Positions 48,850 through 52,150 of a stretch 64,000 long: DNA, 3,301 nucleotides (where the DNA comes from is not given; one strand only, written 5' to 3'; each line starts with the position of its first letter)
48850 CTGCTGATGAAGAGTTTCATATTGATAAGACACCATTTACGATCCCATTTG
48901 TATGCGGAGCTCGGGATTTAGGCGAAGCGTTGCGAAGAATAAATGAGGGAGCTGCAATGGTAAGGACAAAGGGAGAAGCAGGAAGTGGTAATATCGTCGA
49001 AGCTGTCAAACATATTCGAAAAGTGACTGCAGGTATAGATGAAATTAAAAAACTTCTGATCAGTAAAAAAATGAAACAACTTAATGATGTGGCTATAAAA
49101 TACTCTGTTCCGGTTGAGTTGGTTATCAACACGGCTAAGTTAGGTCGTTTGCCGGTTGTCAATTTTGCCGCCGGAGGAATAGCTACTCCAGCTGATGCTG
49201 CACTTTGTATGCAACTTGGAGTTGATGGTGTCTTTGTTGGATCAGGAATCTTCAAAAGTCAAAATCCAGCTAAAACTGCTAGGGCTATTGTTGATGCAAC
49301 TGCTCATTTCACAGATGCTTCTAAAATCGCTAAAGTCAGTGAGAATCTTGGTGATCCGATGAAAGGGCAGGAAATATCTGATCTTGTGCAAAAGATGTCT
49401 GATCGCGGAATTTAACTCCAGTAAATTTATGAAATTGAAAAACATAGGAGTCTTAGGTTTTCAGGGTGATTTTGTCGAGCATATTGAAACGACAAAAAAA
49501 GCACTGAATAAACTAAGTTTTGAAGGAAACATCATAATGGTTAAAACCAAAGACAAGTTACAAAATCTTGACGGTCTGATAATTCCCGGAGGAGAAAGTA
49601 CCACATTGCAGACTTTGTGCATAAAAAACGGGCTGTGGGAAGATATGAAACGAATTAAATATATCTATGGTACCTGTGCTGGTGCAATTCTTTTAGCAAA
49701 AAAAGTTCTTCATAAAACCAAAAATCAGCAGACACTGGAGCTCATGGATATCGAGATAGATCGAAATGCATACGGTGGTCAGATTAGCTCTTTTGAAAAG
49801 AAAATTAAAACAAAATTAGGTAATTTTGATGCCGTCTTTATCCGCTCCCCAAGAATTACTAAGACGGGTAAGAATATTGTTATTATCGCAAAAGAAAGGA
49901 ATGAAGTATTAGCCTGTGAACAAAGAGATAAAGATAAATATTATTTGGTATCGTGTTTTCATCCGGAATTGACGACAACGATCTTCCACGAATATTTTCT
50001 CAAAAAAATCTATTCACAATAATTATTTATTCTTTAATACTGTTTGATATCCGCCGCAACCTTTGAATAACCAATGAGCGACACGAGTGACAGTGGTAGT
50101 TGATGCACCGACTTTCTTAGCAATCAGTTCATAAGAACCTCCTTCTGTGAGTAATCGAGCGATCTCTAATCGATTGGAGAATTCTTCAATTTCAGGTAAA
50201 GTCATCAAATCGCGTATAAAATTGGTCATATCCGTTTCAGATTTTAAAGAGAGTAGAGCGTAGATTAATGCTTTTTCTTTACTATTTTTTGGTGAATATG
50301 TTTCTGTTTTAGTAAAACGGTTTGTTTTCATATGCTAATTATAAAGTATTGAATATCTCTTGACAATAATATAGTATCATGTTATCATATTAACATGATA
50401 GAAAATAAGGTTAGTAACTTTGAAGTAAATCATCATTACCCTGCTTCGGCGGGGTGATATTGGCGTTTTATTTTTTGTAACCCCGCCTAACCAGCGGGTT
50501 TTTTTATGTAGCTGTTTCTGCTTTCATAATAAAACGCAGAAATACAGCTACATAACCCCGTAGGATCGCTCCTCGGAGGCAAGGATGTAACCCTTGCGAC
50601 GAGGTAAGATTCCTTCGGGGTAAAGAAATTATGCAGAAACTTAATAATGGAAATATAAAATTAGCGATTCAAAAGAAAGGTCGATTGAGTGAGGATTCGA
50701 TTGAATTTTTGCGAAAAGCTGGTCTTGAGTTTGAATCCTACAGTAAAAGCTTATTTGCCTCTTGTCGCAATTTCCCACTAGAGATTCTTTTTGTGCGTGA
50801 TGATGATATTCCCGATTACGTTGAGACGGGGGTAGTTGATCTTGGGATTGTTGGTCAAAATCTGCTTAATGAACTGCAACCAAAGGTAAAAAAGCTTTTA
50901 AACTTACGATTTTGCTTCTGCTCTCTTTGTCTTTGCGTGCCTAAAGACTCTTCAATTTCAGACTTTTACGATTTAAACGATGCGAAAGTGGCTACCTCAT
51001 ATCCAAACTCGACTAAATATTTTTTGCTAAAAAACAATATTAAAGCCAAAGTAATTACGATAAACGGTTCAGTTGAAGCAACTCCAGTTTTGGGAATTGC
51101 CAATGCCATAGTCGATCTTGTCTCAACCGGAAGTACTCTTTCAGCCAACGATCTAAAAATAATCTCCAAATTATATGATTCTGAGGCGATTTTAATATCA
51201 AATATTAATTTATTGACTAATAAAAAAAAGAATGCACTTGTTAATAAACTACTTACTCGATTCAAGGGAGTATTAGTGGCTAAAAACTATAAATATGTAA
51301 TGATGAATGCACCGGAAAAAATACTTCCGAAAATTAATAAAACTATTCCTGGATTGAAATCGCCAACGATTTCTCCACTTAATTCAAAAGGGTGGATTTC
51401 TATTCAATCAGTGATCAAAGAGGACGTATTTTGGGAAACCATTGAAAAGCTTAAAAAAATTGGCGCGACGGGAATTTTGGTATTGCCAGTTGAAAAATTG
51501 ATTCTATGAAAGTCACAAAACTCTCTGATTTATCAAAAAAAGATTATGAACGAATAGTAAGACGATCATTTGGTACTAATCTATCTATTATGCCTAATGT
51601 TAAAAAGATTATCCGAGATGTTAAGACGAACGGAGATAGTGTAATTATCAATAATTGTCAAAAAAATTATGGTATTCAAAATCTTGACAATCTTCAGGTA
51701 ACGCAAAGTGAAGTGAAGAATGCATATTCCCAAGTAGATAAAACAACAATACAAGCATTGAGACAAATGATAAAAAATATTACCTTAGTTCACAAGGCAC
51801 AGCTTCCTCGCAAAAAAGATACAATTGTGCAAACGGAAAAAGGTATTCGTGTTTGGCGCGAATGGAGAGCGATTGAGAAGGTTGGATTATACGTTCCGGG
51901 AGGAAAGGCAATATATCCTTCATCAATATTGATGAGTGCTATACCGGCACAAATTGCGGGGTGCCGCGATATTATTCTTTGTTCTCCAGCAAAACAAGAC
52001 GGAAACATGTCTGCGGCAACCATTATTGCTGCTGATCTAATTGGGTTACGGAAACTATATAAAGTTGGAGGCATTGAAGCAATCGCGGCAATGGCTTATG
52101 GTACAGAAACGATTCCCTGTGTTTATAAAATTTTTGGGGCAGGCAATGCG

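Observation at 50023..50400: TrpR/YerC-like regulator divergent from the his operon, with a perfect palindromic operator over the promoter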

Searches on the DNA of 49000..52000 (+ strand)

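Call 5: search_rna_families(source=window, start=49000, end=52000, threshold=evalue, max_evalue=1, show_alignments=3)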
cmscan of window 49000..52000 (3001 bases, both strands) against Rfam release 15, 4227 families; matches with E-value up to 1: 2.
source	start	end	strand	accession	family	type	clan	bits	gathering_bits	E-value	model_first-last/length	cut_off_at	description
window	50370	50498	-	RF01775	RsaOG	Gene; sRNA;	-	25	50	0.63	1-147/147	no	RNA S.aureus Orsay G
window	50501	50655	+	RF03096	RAGATH-19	Gene; sRNA;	-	24.6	85.6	0.65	1-141/141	no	RAGATH-19 RNA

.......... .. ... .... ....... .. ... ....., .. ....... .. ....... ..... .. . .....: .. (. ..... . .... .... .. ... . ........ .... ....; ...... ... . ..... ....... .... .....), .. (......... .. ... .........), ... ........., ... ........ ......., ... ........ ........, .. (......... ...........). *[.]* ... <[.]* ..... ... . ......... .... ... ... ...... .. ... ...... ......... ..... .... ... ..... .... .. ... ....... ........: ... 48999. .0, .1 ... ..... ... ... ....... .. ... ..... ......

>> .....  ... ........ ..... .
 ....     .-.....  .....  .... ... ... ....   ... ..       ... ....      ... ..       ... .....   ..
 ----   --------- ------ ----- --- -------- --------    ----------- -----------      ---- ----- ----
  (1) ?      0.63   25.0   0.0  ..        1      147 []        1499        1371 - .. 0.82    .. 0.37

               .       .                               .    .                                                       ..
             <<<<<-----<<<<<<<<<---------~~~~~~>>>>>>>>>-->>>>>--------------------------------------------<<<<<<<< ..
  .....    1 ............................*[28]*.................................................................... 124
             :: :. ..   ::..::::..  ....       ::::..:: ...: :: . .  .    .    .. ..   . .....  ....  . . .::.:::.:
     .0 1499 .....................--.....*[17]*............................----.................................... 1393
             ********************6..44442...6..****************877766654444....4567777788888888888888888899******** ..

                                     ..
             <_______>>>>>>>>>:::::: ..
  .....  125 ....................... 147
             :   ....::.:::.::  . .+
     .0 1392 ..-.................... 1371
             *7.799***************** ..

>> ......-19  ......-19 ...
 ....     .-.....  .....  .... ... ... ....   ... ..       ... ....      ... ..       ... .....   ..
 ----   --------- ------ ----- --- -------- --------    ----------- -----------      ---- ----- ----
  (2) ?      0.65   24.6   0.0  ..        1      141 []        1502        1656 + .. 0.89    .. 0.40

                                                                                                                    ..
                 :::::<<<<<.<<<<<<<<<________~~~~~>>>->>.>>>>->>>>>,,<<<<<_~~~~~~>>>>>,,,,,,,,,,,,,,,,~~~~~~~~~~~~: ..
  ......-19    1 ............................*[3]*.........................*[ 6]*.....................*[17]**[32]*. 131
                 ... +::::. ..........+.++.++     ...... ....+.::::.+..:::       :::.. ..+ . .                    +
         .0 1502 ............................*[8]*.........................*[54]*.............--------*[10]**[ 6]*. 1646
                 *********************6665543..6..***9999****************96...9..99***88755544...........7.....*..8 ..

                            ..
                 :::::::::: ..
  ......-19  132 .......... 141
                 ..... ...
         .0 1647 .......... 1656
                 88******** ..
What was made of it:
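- On Rfam His_leader RF00514: No match at E up to 1 in 49000-52000 (call 5).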

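Call 48: build_rna_model(alignment_id=A4)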
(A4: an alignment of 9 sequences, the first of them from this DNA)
Model R1 built from alignment A4 (9 sequences, 80 columns); structure: RNAalifold consensus.
model positions 75; base pairs 14; branch points 0; effective number of sequences 4.58; information 0.753 bits per position. Calibrated on 0.2 Mb of random sequence (short: E-values are rough).
structure used (alignment columns):
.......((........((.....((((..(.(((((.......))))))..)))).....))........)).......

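Call 49: search_with_rna_model(model_id=R1, sources=[window, L007, L008, L009, L010, L011, L012, L013, L014, L015, L016, L017, L018, L019, L020, L021, L022, L023, L024, L025, L026, L027, L028, L029, L030, L031, L032, L033, L034, L035, L036, L037, L038, L039, L040, L041, L042, L043, L044, L045, L046, L047, L048, L049, L050, L051, L052, L053, L054, L055, L056, L057, L058, L059, L060, L061, L062, L063, L064, L065, L066, L067, L068, L069, L070, L071, L072, L073, L074, L075, L076, L077, L078, L079, L080, L081, L082, L083, L084, L085, L086], max_evalue=1, make_alignment=true)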
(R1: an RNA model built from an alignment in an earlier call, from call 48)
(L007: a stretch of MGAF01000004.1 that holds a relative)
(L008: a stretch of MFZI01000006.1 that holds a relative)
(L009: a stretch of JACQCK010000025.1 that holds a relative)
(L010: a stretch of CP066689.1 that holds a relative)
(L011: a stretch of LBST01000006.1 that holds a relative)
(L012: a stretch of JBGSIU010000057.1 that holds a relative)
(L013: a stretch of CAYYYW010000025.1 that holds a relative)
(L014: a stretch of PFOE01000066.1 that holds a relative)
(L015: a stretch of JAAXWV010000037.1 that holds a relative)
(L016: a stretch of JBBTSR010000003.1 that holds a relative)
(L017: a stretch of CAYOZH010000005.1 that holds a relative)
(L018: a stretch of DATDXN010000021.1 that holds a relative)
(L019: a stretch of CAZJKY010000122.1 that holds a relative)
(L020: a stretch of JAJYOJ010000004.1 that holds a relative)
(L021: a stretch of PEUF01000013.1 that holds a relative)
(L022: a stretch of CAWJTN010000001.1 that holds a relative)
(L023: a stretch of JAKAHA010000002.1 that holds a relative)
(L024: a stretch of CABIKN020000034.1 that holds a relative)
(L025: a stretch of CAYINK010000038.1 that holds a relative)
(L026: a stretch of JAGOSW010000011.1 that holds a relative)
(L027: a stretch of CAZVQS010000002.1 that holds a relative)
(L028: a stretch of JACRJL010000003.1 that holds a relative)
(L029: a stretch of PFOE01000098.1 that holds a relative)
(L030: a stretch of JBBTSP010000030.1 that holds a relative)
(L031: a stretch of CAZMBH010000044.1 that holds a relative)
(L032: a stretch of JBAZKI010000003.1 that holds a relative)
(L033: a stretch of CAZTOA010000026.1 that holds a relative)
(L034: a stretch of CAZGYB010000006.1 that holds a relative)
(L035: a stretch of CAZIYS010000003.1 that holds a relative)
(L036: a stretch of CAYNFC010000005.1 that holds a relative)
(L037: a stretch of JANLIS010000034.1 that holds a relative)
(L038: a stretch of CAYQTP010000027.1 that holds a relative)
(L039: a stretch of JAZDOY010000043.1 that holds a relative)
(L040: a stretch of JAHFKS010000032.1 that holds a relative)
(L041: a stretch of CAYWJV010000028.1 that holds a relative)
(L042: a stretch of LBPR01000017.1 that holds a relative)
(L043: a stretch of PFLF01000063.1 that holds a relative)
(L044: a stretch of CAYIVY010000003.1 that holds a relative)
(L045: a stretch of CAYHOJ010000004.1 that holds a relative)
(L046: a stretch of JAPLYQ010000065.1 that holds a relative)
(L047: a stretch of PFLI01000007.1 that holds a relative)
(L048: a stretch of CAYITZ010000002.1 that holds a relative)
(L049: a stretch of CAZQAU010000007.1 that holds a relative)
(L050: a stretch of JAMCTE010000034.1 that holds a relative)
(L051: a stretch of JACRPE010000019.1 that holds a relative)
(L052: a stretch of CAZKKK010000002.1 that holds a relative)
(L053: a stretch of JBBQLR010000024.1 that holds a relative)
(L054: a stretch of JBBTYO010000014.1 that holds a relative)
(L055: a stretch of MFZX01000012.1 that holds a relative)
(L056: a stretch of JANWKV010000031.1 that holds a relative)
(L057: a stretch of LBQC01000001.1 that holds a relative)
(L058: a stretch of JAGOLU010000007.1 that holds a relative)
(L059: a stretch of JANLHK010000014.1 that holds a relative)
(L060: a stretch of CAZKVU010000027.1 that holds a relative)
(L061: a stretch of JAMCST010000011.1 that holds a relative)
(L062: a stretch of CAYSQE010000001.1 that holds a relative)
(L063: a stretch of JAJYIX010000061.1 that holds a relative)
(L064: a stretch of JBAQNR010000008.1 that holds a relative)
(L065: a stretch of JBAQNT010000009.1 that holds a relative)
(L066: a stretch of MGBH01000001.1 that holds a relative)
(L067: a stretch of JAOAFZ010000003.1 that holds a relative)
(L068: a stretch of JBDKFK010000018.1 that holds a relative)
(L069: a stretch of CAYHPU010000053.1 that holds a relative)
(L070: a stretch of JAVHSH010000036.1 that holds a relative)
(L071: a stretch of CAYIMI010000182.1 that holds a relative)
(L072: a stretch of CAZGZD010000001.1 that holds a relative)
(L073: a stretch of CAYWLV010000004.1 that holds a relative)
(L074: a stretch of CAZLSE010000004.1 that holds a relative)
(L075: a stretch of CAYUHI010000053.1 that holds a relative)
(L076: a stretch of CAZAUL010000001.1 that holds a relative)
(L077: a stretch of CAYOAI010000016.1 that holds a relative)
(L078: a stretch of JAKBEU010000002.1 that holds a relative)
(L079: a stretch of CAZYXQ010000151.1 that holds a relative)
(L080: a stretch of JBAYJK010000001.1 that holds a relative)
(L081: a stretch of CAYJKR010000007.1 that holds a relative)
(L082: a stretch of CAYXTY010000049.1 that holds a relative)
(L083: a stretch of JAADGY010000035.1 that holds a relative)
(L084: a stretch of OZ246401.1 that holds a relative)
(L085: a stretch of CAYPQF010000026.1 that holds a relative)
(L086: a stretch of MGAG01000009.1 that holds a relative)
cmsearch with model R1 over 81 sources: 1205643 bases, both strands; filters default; matches with E-value up to 1: 11.
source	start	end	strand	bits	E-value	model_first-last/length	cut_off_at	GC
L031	145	220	+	82.2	1.2e-22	1-75/75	no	0.57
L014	118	192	-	81.5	1.9e-22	1-75/75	no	0.55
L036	9522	9596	-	80.5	4.2e-22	1-75/75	no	0.57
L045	8620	8695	+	78.9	1.4e-21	1-75/75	no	0.5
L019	917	991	-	78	2.6e-21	1-75/75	no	0.56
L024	9052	9126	-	77.5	3.8e-21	1-75/75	no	0.55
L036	9896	9972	+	76.8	6.4e-21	1-75/75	no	0.49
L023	9651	9725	-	75.9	1.3e-20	1-75/75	no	0.55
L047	7324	7398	-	74.9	2.8e-20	1-75/75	no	0.49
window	50550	50624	+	74.6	3.5e-20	1-75/75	no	0.53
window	21580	21660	-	27.5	7.9e-05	1-75/75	no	0.53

Alignment A5: 11 matches aligned to the model, 82 columns, each read 5' to 3' on its own strand. Consensus structure (alignment columns), stored with it:
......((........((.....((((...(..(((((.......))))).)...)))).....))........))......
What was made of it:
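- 50505..50624 (+): Inserted structured RNA: hairpin A (50505-50554) plus 'motif B' (50550-50624). It is not histidine-specific. Model R1 scores it 74.6 bits (call 49).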

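Call 57: search_rna_families(source=L036, start=9250, end=10050, threshold=evalue, max_evalue=1)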
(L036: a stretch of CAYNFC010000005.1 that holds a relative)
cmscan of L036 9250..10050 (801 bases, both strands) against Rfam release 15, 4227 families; matches with E-value up to 1: 8.
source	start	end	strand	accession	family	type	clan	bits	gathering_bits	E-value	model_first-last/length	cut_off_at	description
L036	9448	9521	-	RF00005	tRNA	Gene; tRNA;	CL00001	56.2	29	2.5e-11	1-71/71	no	tRNA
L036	9633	9730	-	RF00513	Trp_leader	Cis-reg; leader;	-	24.5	41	0.016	1-100/100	no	Tryptophan operon leader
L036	9749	9794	-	RF03858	mir-1991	Gene; miRNA;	-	23.1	66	0.093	1-66/66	no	mir-1991 microRNA precursor family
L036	9632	9806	-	RF00022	GcvB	Gene;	-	21.7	42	0.018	1-204/204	no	GcvB RNA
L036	9633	9718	-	RF02837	anti-hemB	Gene; sRNA;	-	20.1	49.5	0.04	1-81/81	no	Burkholderia RNA 7 (anti-hemB)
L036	9447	9521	+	RF04354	Plastid-ycf2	Cis-reg;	-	18.9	65.7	0.47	1-75/75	no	Plastid-ycf2 5UTR RNA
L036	9630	9730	-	RF04079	MIR161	Gene; miRNA;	-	18.5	90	0.5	1-136/136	no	MIR161 microRNA precursor family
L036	9569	9662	-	RF03402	mir-957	Gene; miRNA;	-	17.7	66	0.77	1-77/77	no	mir-957 microRNA precursor family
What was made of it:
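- Tried and rejected: In a relative only the embedded tRNA passed threshold, with a sub-threshold Trp_leader match (call 57).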

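Call 64: search_with_rna_model(model_id=R1, sources=[L090, L091, L092, L093, L094, L095, L096, L097, L098, L099, L100, L101, L102, L103, L104, L105, L106, L107, L108, L109, L110, L111, L112, L113, L114, L115, L116, L117, L118, L119, L120, L121, L122, L123, L124, L125, L126, L127, L128, L129, L130, L131, L132, L133, L134, L135, L136, L137, L138, L139, L140, L141, L142, L143, L144, L145, L146, L147, L148, L149, L150, L151, L152, L153, L154, L155, L156, L157, L158, L159, L160, L161, L162, L163, L164, L165, L166, L167, L168, L169], max_evalue=0.001, make_alignment=true)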
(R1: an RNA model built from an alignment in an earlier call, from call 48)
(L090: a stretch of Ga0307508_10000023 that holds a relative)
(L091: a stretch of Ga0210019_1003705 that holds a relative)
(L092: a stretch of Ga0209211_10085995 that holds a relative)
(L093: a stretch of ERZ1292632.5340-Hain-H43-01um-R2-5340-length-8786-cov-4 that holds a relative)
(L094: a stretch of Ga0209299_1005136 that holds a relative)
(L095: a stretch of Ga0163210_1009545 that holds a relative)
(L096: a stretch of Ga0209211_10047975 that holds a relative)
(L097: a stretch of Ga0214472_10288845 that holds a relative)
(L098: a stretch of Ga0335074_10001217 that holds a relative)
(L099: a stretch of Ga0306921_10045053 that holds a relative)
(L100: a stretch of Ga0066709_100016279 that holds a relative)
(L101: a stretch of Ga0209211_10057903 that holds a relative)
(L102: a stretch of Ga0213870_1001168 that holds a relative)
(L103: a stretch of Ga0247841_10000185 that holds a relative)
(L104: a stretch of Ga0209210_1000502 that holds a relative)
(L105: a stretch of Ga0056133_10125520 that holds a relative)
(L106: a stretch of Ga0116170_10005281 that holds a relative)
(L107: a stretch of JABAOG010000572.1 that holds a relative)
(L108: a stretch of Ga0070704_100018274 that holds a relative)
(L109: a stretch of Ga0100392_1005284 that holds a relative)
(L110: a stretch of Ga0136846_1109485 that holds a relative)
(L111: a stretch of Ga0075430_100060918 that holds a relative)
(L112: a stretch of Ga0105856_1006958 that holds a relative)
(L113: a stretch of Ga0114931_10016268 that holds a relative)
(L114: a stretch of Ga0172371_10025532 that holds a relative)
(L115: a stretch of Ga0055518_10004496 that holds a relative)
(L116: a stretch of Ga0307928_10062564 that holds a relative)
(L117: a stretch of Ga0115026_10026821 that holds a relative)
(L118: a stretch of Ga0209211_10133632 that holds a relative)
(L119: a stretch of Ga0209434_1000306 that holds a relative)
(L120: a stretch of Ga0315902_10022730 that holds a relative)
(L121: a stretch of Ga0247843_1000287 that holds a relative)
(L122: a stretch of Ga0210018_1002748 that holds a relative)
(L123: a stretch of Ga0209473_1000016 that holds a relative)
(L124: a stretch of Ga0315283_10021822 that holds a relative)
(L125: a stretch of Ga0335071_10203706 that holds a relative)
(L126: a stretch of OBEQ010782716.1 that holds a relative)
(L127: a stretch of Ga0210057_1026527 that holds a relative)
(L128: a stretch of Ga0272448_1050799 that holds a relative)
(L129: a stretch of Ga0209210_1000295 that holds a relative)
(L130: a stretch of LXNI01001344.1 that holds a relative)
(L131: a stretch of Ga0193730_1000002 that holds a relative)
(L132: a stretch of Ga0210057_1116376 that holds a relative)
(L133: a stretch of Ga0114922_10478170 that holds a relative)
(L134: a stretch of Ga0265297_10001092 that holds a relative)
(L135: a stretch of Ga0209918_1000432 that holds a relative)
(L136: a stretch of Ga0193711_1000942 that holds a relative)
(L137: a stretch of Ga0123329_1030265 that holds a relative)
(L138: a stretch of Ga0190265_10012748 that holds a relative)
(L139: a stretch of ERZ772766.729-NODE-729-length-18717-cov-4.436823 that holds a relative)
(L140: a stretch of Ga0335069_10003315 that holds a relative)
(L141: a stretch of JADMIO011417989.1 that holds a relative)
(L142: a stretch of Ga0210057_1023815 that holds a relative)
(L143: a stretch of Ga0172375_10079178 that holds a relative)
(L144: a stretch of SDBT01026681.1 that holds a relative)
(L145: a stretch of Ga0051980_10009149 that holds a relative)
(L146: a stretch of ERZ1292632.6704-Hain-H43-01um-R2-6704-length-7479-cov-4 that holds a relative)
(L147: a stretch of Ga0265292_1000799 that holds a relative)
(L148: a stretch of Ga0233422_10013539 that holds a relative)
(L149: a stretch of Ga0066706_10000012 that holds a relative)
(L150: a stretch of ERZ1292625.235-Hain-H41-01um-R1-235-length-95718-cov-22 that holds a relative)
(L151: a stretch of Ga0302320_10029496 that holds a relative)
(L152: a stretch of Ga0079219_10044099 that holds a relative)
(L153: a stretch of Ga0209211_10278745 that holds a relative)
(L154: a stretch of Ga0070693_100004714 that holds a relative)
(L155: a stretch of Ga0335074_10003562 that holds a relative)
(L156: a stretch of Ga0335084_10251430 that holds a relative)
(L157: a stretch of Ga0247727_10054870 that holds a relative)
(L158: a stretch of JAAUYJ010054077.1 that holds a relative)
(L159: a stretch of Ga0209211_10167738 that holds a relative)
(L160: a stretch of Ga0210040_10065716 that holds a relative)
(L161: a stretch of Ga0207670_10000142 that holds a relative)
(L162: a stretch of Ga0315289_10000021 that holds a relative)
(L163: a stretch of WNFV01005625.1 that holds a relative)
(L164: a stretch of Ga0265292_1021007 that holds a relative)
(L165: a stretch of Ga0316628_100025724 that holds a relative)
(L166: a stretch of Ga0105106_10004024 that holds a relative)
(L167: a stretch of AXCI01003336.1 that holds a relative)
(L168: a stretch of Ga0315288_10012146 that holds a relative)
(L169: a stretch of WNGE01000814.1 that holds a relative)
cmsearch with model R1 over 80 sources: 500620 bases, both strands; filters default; matches with E-value up to 0.001: 32.
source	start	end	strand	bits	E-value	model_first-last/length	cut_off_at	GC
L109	3346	3420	-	81.5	7.9e-23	1-75/75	no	0.55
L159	1334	1408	-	76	5.1e-21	1-75/75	no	0.56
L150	10252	10327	-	72.6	6.3e-20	1-75/75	no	0.59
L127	4112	4186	+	69.7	5.4e-19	1-75/75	no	0.53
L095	1701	1775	-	69.3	7.7e-19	1-75/75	no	0.59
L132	33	107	+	68.5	1.4e-18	1-75/75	no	0.52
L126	532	607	+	67.7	2.5e-18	1-75/75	no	0.61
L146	4058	4132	+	66.5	6.3e-18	1-75/75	no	0.52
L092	698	773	+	64.9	2e-17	1-75/75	no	0.58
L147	226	300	+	64.8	2.3e-17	1-75/75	no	0.51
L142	152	226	+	63.7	5e-17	1-75/75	no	0.55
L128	306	380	-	60.9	4.2e-16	1-75/75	no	0.57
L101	238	313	-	60.6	5.4e-16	1-75/75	no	0.61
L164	2016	2091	+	58.7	2.3e-15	1-75/75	no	0.64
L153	37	111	+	55.2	3e-14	1-75/75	no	0.53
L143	1644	1718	-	55.2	3.1e-14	1-75/75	no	0.53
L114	2236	2310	-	54.7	4.6e-14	1-75/75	no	0.53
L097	1455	1529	-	54.3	5.8e-14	1-75/75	no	0.55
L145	7136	7211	-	53.1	1.5e-13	1-75/75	no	0.5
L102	41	115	+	52.3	2.7e-13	1-75/75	no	0.53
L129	85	157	-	52.2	2.9e-13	1-75/75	no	0.55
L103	2476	2550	+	50.5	1e-12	1-75/75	no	0.4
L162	896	970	+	50.5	1.1e-12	1-75/75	no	0.55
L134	1438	1513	-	49.5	2.2e-12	1-75/75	no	0.43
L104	2308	2382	+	48.2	5.7e-12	1-75/75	no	0.59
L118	943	1017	-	47.4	1.1e-11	1-75/75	no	0.64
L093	42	116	+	46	3.1e-11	1-75/75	no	0.61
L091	4184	4257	-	43.9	1.5e-10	1-75/75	no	0.59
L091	8196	8271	-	42.4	4.5e-10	1-75/75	no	0.61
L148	1521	1596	+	42.4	4.6e-10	1-75/75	no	0.54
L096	3852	3917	+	35.7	7.1e-08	1-75/75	no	0.65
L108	1257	1334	-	31.8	1.3e-06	1-75/75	no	0.65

Alignment A7: 32 matches aligned to the model, 82 columns, each read 5' to 3' on its own strand. Consensus structure (alignment columns), stored with it:
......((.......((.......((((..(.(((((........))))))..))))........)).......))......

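Call 70: build_rna_model(alignment_id=A2, structure=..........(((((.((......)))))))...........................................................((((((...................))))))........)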
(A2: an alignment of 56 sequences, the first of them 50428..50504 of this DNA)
Model R2 built from alignment A2 (56 sequences, 129 columns); structure: as given.
model positions 82; base pairs 13; branch points 1; effective number of sequences 8.53; information 0.692 bits per position. Calibrated on 0.2 Mb of random sequence (short: E-values are rough).
structure used (alignment columns):
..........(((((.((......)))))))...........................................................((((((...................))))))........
